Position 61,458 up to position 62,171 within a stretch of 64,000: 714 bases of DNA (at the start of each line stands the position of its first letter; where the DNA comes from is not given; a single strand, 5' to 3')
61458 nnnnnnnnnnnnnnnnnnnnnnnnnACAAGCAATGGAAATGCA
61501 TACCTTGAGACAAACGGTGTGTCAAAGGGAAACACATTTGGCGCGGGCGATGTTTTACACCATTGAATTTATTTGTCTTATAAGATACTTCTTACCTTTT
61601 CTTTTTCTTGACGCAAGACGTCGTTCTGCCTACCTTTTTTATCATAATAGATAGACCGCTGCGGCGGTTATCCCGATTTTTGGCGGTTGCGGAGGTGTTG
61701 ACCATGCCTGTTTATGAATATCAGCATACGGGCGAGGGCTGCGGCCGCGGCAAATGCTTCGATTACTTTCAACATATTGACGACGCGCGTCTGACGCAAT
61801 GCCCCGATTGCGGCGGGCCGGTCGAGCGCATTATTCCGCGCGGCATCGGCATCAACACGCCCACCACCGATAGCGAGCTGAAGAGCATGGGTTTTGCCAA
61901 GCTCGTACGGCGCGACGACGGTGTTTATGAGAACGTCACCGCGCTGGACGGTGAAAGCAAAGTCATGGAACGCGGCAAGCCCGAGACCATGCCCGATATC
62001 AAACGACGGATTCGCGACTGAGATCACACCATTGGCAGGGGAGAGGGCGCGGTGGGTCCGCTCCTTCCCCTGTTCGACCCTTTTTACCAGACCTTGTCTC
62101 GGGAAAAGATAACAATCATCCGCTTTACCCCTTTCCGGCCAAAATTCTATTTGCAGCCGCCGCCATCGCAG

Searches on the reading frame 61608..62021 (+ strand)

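Call 85: search_protein_families(library=pfam, proteins=[window:61608-62021:+], max_evalue=0.00001)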
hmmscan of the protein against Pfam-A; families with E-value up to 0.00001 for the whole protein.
window:61608-62021:+ (137 aa): 1 family
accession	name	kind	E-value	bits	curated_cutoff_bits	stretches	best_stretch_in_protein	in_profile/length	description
PF09723.15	Zn_ribbon_8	-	8.5e-09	35.7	34.4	1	33-76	1-41/41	Zinc ribbon domain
